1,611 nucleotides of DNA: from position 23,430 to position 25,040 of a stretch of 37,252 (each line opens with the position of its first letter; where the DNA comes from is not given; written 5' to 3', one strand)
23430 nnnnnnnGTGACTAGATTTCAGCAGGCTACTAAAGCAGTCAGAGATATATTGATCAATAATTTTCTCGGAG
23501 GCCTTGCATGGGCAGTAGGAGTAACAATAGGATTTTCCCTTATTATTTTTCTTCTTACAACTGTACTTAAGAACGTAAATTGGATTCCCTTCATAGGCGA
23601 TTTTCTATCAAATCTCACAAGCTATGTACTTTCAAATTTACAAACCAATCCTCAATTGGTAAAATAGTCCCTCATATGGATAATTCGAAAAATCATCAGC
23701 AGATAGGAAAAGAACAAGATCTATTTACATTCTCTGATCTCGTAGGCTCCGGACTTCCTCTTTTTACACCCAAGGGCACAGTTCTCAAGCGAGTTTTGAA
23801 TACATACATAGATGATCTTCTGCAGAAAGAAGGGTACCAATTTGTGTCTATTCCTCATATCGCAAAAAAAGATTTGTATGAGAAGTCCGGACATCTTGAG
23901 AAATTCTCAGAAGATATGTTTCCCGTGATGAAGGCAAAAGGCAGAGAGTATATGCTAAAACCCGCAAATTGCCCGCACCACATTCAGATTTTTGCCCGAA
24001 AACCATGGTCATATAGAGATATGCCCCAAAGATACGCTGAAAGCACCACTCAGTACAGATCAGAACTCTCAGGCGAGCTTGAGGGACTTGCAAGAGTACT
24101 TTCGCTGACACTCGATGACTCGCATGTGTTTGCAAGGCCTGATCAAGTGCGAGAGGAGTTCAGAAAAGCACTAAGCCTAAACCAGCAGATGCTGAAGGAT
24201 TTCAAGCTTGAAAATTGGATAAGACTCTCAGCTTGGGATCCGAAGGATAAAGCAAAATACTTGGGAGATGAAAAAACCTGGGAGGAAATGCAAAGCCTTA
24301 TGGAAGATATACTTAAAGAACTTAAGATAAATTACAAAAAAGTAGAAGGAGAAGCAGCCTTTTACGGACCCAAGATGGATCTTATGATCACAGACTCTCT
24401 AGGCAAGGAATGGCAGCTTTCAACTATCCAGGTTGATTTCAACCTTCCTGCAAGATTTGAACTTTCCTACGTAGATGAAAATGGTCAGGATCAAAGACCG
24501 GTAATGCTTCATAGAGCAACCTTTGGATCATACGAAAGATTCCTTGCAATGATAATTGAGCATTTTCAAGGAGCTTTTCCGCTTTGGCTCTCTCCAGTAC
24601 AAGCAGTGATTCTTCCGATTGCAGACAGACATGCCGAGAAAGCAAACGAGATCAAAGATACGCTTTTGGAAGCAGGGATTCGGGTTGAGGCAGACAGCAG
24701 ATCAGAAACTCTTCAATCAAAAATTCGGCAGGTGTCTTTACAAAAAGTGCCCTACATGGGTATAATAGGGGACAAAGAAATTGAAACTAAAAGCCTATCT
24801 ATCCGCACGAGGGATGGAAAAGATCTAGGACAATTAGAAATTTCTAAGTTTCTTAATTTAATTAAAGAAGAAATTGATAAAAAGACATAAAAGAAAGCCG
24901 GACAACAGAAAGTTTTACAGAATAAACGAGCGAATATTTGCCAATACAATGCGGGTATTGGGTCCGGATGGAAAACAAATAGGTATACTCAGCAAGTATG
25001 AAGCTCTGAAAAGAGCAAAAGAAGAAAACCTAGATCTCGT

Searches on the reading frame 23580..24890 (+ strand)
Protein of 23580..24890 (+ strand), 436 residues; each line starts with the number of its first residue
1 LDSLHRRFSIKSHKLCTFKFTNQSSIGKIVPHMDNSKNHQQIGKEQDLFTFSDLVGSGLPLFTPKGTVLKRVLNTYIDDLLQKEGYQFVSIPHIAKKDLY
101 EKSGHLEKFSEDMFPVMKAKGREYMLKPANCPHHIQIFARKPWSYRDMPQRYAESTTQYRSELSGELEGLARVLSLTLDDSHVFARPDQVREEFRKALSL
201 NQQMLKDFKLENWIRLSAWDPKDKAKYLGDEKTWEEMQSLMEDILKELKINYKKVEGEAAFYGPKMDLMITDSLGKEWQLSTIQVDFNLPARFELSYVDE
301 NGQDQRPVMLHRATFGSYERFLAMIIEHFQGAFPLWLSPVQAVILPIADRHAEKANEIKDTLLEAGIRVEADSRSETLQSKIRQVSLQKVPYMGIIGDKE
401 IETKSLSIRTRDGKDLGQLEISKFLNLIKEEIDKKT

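Call 6: search_protein_families(library=pfam, proteins=[window:23580-24890:+])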
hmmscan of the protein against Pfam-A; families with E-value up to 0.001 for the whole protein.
window:23580-24890:+ (436 aa): 2 families
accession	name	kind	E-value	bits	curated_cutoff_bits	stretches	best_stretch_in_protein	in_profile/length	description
PF00587.30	tRNA-synt_2b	-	2.8e-38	132.2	29.3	1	118-329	5-179/179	tRNA synthetase class II core domain (G, H, P, S and T)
PF03129.25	HGTP_anticodon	-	7.8e-22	77.7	21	1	341-430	1-93/94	Anticodon binding domain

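Call 12: find_homologous_proteins(query=window:23676-24890:+, max_evalue=1e-80)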
Query window:23676-24890:+ (404 aa): 7963 proteins with E <= 1e-80 among 8000 candidates; the best 120 are listed.
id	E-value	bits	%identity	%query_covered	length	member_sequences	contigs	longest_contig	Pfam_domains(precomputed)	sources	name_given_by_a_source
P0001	5.7e-268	906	100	100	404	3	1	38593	PF03129.26,PF00587.31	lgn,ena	-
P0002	7.5e-234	794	85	100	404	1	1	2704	PF03129.26,PF00587.31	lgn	-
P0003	1.1e-233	794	84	100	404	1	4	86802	PF03129.26,PF00587.31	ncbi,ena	-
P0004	1.8e-231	786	84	100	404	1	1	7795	PF03129.26,PF00587.31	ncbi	-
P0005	4.1e-229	778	83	100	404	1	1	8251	PF03129.26,PF00587.31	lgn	-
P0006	1.7e-224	763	82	100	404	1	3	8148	PF03129.26,PF00587.31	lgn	-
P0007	7.1e-223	758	82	100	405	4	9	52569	PF03129.26,PF00587.31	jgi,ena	-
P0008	1.5e-220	750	80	100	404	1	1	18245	PF03129.26,PF00587.31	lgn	-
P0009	1.9e-219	747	80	100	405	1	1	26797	PF03129.26,PF00587.31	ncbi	-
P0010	8.4e-218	741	81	100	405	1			PF03129.26,PF00587.31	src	-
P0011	4.4e-216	736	79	100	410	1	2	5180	PF03129.26,PF00587.31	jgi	jgi:threonyl-tRNA synthetase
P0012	6.9e-216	735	78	100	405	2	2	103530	PF03129.26,PF00587.31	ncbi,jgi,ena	-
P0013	1.6e-215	734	78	100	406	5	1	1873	PF03129.26,PF00587.31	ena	-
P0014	3.2e-214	729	79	100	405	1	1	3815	PF03129.26,PF00587.31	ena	-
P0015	3.9e-214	729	79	100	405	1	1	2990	PF03129.26,PF00587.31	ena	-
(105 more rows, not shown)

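Call 13: find_related_loci(query=window:23676-24890:+, collection=genome_contigs, flank=4000)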
Query window:23676-24890:+ (404 aa) in genome_contigs; peptide patterns used: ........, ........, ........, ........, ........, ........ (x = any residue, [..] = any of these).
338 stretches matched a pattern; 312 encode a relative of the query (tblastn E <= 1e-3); the best 80 are kept; 80 distinct loci.
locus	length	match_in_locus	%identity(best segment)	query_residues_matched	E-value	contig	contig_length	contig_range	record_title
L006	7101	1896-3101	79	1-401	0e+0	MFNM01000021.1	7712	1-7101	MAG: Candidatus Levybacteria bacterium RIFCSPHIGHO2_01_FULL_37_33 rifcsphigho2_01_scaffold_27666, whole genome shotgun s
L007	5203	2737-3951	75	1-403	0e+0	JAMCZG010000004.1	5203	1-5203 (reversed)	MAG: Patescibacteria group bacterium isolate FK_Sedi_B_Bin.314 NODE_70290_length_5203_cov_2.36407, whole genome shotgun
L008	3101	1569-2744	76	2-393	0e+0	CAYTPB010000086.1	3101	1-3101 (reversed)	MAG TPA_asm: uncultured Gammaproteobacteria bacterium isolate SRP271791_co2_60 genome assembly, contig: NODE_11111_lengt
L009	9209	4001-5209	74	2-404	0e+0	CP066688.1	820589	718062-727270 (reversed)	MAG: Candidatus Daviesbacteria bacterium isolate NC_groundwater_497_Ag_S-0.1um_39_22 chromosome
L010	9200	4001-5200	74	5-404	0e+0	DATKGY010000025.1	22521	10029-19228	MAG TPA_asm: Patescibacteria group bacterium isolate SMAG_U14563 k141_76754, whole genome shotgun sequence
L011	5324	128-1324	73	5-403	0e+0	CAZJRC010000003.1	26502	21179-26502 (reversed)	MAG TPA_asm: uncultured Gammaproteobacteria bacterium isolate binchicken_co251_951 genome assembly, contig: NODE_2492_le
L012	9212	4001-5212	72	1-403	0e+0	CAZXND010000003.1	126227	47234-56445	MAG TPA_asm: uncultured Gammaproteobacteria bacterium isolate SRP192515_co1_195 genome assembly, contig: NODE_70_length_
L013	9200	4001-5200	73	5-404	0e+0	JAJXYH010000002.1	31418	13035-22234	MAG: bacterium isolate BP6.bin75 NODE_1927_length_31418_cov_1.791729, whole genome shotgun sequence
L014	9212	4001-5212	71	1-404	0e+0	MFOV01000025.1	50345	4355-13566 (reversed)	MAG: Candidatus Levybacteria bacterium RIFCSPLOWO2_01_FULL_39_10 rifcsplowo2_01_scaffold_7635, whole genome shotgun sequ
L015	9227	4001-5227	69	1-403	0e+0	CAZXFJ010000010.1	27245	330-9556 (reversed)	MAG TPA_asm: uncultured Gammaproteobacteria bacterium isolate SRP292972_co1_15 genome assembly, contig: NODE_854_length_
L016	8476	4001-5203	65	5-404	0e+0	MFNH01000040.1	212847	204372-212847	MAG: Candidatus Levybacteria bacterium RBG_16_35_11 RBG_16_scaffold_309, whole genome shotgun sequence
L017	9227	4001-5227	72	1-403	0e+0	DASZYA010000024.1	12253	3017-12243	MAG TPA_asm: Patescibacteria group bacterium isolate SMAG_U6198 k141_828914, whole genome shotgun sequence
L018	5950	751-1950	52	5-404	5e-137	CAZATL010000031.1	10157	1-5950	MAG TPA_asm: uncultured Gammaproteobacteria bacterium isolate SRP286056_co3_61 genome assembly, contig: NODE_7966_length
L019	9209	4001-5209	50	5-403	9e-134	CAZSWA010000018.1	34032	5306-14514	MAG TPA_asm: uncultured Gammaproteobacteria bacterium isolate SRP272529_co1_257 genome assembly, contig: NODE_1824_lengt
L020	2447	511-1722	48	5-403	3e-141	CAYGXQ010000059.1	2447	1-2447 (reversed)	MAG TPA_asm: uncultured Gammaproteobacteria bacterium isolate ERP119294_co1_458 genome assembly, contig: NODE_89752_leng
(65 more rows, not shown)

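Call 18: find_related_loci(query=window:23676-24890:+, collection=metagenome_contigs, flank=4000)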
Query window:23676-24890:+ (404 aa) in metagenome_contigs; peptide patterns used: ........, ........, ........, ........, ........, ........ (x = any residue, [..] = any of these).
391 stretches matched a pattern; 351 encode a relative of the query (tblastn E <= 1e-3); the best 80 are kept; 80 distinct loci.
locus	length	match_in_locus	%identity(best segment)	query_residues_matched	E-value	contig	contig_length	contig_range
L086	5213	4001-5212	84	1-404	0e+0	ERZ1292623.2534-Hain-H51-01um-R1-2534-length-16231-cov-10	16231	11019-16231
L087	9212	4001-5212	82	1-403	0e+0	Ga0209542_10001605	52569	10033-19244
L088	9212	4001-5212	78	1-403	0e+0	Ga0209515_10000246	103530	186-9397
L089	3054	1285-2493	79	1-401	0e+0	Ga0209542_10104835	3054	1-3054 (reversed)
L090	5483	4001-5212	78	1-403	0e+0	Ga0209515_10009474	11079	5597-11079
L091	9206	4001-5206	79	1-401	0e+0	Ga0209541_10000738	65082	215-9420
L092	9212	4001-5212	75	1-404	0e+0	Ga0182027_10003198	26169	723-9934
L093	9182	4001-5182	77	1-393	0e+0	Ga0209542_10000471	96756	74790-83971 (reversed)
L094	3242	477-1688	74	1-404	0e+0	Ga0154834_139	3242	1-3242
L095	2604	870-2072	75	3-403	0e+0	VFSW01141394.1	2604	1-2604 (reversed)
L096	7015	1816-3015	74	5-404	0e+0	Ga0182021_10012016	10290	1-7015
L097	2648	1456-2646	74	5-401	0e+0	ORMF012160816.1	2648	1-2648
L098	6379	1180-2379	73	5-404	0e+0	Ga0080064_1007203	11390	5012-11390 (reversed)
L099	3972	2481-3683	75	1-401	0e+0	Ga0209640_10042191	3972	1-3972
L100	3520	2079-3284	72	3-404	0e+0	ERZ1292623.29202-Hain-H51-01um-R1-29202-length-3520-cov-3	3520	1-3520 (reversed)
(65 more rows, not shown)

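Call 40: find_encoding_contigs(protein=P0002, flank=3500, max_places=2)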
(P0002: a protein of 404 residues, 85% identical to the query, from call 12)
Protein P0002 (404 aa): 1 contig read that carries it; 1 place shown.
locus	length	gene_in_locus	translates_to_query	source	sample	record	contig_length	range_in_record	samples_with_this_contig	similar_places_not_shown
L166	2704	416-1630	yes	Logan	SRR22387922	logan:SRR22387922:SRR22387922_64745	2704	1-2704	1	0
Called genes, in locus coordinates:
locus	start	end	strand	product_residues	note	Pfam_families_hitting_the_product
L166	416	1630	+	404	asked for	PF00587:tRNA-synt_2b, PF03129:HGTP_anticodon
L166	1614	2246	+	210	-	PF05198:IF3_N, PF00707:IF3_C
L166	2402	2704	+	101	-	?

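Call 41: find_encoding_contigs(protein=P0003, flank=3500, max_places=2)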
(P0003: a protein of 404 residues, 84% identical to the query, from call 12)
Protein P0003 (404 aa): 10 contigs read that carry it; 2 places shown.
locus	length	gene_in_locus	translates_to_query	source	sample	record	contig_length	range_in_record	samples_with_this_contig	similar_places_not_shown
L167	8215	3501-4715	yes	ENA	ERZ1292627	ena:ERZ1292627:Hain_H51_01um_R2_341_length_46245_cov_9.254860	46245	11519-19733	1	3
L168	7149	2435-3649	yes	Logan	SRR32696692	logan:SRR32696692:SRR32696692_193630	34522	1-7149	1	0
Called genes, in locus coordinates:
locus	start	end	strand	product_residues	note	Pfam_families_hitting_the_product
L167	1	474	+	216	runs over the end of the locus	PF18904:DUF5660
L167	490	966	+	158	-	PF02542:YgbB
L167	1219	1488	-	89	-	-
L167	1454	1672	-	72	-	-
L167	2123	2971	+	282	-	-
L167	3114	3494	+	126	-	PF18910:DUF5665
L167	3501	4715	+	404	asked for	PF00587:tRNA-synt_2b, PF03129:HGTP_anticodon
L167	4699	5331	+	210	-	PF05198:IF3_N, PF00707:IF3_C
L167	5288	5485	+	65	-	PF01632:Ribosomal_L35p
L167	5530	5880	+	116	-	PF00453:Ribosomal_L20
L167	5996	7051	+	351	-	PF02912:Phe_tRNA-synt_N, PF01409:tRNA-synt_2d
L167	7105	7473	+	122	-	PF05635:23S_rRNA_IVP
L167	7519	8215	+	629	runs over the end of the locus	PF03483:B3_4, PF03484:B5, PF17759:tRNA_synthFbeta, PF03147:FDX-ACB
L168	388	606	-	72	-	-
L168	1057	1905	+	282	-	-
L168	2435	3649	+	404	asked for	PF00587:tRNA-synt_2b, PF03129:HGTP_anticodon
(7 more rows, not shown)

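Call 42: find_encoding_contigs(protein=P0004, flank=3500, max_places=2)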
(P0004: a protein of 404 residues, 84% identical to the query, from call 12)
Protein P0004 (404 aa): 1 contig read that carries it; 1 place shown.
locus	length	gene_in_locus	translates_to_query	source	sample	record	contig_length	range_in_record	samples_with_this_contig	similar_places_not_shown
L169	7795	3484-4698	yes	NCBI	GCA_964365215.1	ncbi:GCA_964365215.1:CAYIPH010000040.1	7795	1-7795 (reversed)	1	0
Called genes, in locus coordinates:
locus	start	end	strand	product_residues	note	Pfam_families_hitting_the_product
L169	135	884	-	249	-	PF12686:DUF3800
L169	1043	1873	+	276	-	PF05697:Trigger_N, PF05698:Trigger_C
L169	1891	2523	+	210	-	PF18904:DUF5660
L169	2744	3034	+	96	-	-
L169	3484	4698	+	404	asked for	PF00587:tRNA-synt_2b, PF03129:HGTP_anticodon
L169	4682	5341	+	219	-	PF05198:IF3_N, PF00707:IF3_C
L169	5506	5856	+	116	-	PF00453:Ribosomal_L20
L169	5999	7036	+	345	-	PF02912:Phe_tRNA-synt_N, PF01409:tRNA-synt_2d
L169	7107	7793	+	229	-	?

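Call 43: find_encoding_contigs(protein=P0005, flank=3500, max_places=2)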
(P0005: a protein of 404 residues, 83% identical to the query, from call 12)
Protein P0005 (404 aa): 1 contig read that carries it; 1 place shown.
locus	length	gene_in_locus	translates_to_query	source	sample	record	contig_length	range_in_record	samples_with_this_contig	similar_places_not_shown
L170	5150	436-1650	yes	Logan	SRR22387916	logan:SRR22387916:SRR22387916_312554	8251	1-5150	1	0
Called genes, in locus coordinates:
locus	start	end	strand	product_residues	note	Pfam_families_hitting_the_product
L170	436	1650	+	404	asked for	PF00587:tRNA-synt_2b, PF03129:HGTP_anticodon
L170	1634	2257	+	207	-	PF05198:IF3_N, PF00707:IF3_C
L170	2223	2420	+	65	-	PF01632:Ribosomal_L35p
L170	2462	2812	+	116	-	PF00453:Ribosomal_L20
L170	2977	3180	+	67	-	-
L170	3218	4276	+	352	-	PF02912:Phe_tRNA-synt_N, PF01409:tRNA-synt_2d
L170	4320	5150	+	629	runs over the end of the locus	PF03483:B3_4, PF03484:B5, PF17759:tRNA_synthFbeta, PF03147:FDX-ACB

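Call 46: find_encoding_contigs(protein=P0006, flank=3500, max_places=3)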
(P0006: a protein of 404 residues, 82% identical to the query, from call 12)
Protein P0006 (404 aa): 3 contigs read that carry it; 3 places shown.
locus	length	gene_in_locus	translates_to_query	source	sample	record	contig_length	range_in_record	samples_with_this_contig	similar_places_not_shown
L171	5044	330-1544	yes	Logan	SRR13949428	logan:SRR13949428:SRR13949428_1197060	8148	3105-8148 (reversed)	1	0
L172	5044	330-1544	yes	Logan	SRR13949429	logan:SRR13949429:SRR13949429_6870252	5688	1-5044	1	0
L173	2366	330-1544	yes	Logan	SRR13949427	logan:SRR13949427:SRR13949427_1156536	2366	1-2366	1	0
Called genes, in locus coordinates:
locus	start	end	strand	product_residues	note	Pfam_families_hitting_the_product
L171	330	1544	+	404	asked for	PF00587:tRNA-synt_2b, PF03129:HGTP_anticodon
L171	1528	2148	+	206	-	PF05198:IF3_N, PF00707:IF3_C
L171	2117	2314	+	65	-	PF01632:Ribosomal_L35p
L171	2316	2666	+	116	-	PF00453:Ribosomal_L20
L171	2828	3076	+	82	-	-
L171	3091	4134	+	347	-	PF02912:Phe_tRNA-synt_N, PF01409:tRNA-synt_2d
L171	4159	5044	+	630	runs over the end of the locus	PF03483:B3_4, PF03484:B5, PF17759:tRNA_synthFbeta, PF03147:FDX-ACB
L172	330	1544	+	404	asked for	PF00587:tRNA-synt_2b, PF03129:HGTP_anticodon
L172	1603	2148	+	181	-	PF05198:IF3_N, PF00707:IF3_C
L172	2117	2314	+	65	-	PF01632:Ribosomal_L35p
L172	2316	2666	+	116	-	PF00453:Ribosomal_L20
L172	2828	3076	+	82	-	-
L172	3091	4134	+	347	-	PF02912:Phe_tRNA-synt_N, PF01409:tRNA-synt_2d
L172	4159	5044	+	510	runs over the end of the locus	?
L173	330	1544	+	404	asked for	PF00587:tRNA-synt_2b, PF03129:HGTP_anticodon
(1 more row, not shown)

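Call 47: find_encoding_contigs(protein=P0008, flank=3500, max_places=2)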
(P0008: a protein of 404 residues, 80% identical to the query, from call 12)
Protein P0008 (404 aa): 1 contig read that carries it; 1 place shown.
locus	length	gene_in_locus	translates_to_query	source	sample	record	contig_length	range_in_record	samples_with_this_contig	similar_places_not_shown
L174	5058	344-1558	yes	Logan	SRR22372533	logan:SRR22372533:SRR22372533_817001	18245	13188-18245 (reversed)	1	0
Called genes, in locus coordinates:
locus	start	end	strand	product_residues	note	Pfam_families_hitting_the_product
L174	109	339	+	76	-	PF18910:DUF5665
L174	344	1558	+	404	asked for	PF00587:tRNA-synt_2b, PF03129:HGTP_anticodon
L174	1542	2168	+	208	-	PF05198:IF3_N, PF00707:IF3_C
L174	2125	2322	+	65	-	PF01632:Ribosomal_L35p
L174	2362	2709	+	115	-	PF00453:Ribosomal_L20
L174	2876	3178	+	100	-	-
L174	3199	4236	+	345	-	PF02912:Phe_tRNA-synt_N, PF01409:tRNA-synt_2d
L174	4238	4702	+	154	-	PF00293:NUDIX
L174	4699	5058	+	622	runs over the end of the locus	PF03483:B3_4, PF03484:B5, PF17759:tRNA_synthFbeta, PF03147:FDX-ACB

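Call 48: find_encoding_contigs(protein=P0009, flank=3500, max_places=2)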
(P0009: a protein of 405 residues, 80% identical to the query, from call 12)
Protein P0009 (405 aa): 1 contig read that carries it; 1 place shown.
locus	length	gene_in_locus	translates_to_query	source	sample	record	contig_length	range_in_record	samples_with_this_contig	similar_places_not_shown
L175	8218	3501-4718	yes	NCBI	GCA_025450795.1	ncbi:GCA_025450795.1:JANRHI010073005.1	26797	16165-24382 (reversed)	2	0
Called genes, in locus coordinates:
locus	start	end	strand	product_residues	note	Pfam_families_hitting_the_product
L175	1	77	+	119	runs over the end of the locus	-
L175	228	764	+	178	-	-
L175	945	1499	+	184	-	-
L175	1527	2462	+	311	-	PF05697:Trigger_N, PF05698:Trigger_C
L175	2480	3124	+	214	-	PF18904:DUF5660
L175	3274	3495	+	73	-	PF18910:DUF5665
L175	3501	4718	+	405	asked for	PF00587:tRNA-synt_2b, PF03129:HGTP_anticodon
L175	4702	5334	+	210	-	PF05198:IF3_N, PF00707:IF3_C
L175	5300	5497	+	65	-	PF01632:Ribosomal_L35p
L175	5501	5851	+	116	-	PF00453:Ribosomal_L20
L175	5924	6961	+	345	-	PF02912:Phe_tRNA-synt_N, PF01409:tRNA-synt_2d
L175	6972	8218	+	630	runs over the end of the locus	PF03483:B3_4, PF03484:B5, PF17759:tRNA_synthFbeta, PF03147:FDX-ACB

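Call 64: list_cluster_members(proteins=[P0001, P0002, P0005])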
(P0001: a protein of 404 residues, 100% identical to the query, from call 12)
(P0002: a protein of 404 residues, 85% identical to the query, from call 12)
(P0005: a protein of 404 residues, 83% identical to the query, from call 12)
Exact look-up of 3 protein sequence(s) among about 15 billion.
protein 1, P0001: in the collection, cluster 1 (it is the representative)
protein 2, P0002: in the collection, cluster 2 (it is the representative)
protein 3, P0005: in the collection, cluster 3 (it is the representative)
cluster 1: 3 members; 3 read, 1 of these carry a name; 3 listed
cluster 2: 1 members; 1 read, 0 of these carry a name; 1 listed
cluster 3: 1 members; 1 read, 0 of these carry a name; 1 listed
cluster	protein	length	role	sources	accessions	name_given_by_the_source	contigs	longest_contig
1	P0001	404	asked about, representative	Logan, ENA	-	-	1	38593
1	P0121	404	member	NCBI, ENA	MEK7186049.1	MAG: threonine--tRNA ligase [Patescibacteria group bacterium]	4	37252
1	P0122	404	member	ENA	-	-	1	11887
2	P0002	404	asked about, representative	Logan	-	-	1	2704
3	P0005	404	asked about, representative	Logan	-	-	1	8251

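Call 65: find_encoding_contigs(protein=P0122, flank=2500, max_places=3)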
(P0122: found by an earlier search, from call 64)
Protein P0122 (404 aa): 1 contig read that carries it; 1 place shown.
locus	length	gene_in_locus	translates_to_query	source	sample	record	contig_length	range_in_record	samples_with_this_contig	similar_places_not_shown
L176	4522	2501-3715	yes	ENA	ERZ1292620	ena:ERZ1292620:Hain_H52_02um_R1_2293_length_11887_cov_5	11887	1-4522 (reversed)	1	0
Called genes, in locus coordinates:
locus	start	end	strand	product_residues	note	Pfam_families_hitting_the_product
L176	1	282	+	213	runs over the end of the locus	PF18904:DUF5660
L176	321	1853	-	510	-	-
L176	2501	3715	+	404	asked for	PF00587:tRNA-synt_2b, PF03129:HGTP_anticodon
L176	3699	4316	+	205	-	PF05198:IF3_N, PF00707:IF3_C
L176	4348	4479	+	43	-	-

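Call 70: find_encoding_contigs(protein=P0011, flank=3500, max_places=2)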
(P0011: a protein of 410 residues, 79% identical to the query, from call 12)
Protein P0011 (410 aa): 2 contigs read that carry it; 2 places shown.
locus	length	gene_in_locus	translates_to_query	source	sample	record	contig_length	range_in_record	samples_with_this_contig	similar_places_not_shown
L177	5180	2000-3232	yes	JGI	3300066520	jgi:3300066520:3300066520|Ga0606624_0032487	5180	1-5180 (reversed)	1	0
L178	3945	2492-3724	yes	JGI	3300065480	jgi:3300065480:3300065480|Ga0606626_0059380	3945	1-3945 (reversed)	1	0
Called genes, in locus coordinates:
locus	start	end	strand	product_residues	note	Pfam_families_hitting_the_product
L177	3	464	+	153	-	?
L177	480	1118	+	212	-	PF18904:DUF5660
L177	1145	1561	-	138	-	-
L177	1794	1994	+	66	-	PF18910:DUF5665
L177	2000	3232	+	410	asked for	PF00587:tRNA-synt_2b, PF03129:HGTP_anticodon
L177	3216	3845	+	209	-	PF05198:IF3_N, PF00707:IF3_C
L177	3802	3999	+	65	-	PF01632:Ribosomal_L35p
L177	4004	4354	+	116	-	PF00453:Ribosomal_L20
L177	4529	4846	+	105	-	-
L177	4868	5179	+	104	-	?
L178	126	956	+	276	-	PF05697:Trigger_N, PF05698:Trigger_C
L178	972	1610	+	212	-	PF18904:DUF5660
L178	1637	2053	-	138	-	-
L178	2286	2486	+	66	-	PF18910:DUF5665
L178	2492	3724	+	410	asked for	PF00587:tRNA-synt_2b, PF03129:HGTP_anticodon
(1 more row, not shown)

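Call 71: find_encoding_contigs(protein=P0014, flank=3500, max_places=2)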
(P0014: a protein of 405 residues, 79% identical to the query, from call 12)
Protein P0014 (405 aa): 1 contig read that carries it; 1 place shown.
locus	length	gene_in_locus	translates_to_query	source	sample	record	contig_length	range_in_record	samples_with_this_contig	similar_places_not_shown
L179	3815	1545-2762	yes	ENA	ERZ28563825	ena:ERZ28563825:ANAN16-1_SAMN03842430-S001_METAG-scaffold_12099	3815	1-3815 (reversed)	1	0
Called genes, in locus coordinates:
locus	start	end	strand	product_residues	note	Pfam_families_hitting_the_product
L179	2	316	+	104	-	?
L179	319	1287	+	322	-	-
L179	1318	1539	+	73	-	PF18910:DUF5665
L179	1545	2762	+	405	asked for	PF00587:tRNA-synt_2b, PF03129:HGTP_anticodon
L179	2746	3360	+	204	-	PF05198:IF3_N, PF00707:IF3_C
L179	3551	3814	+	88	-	?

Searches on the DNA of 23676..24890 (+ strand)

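Call 36: search_rna_families(sources=[L040, L055, L014, L089, L099, L010], threshold=evalue, max_evalue=1)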
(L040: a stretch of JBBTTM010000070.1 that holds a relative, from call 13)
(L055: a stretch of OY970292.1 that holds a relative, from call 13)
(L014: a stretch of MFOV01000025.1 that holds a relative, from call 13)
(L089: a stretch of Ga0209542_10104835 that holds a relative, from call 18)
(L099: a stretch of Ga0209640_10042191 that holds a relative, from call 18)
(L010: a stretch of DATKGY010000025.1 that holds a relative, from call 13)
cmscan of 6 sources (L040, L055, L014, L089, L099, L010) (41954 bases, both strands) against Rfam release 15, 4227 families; matches with E-value up to 1: 21.
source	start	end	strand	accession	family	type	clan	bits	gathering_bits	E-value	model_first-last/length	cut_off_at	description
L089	871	944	+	RF00005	tRNA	Gene; tRNA;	CL00001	76.4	29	3.6e-15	1-71/71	no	tRNA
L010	2746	2819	+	RF00005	tRNA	Gene; tRNA;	CL00001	75.6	29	5.8e-15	1-71/71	no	tRNA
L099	776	849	-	RF00005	tRNA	Gene; tRNA;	CL00001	73.7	29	1.9e-14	1-71/71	no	tRNA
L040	2231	2302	+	RF00005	tRNA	Gene; tRNA;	CL00001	72.2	29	5.1e-14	1-71/71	no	tRNA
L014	2897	2968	-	RF00005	tRNA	Gene; tRNA;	CL00001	71.4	29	8.5e-14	1-71/71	no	tRNA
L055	3439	3512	-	RF00005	tRNA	Gene; tRNA;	CL00001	67.8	29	8e-13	1-71/71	no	tRNA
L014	601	682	+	RF00005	tRNA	Gene; tRNA;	CL00001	55.2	29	2.5e-09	1-71/71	no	tRNA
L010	178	262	+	RF00005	tRNA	Gene; tRNA;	CL00001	54.2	29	4.7e-09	1-71/71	no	tRNA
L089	979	1118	-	RF02194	HPnc0260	Gene; antisense;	-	44.9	59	0.054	1-156/156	no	Bacterial antisense RNA HPnc0260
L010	2660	2735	+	RF00005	tRNA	Gene; tRNA;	CL00001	44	29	2.9e-06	1-71/71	no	tRNA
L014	2213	2325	+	RF01859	Phe_leader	Cis-reg; leader;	-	39.8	55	0.0026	1-125/125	no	Phenylalanine leader peptide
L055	6308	6437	+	RF01859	Phe_leader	Cis-reg; leader;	-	36.3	55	0.016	1-125/125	no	Phenylalanine leader peptide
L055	3438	3512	+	RF04354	Plastid-ycf2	Cis-reg;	-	35.4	65.7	0.0008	1-75/75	no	Plastid-ycf2 5UTR RNA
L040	2231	2303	-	RF04354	Plastid-ycf2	Cis-reg;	-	35.2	65.7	0.00088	1-75/75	no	Plastid-ycf2 5UTR RNA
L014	7613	7716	+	RF01859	Phe_leader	Cis-reg; leader;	-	32.6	55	0.1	1-125/125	no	Phenylalanine leader peptide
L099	775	849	+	RF04354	Plastid-ycf2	Cis-reg;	-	32.5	65.7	0.005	1-75/75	no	Plastid-ycf2 5UTR RNA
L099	612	719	+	RF00558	L20_leader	Cis-reg; leader;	-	29.5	58.7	0.061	1-127/127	no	Ribosomal protein L20 leader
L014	2896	2968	+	RF04354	Plastid-ycf2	Cis-reg;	-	28.8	65.7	0.051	1-75/75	no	Plastid-ycf2 5UTR RNA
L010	2746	2820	-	RF04354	Plastid-ycf2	Cis-reg;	-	28.4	65.7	0.063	1-75/75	no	Plastid-ycf2 5UTR RNA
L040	4748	4830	-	RF01180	snoR110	Gene; snRNA; snoRNA; HACA-box;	-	28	44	0.9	1-89/89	no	Small nucleolar RNA snoR110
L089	871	945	-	RF04354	Plastid-ycf2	Cis-reg;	-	26.5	65.7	0.21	1-75/75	no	Plastid-ycf2 5UTR RNA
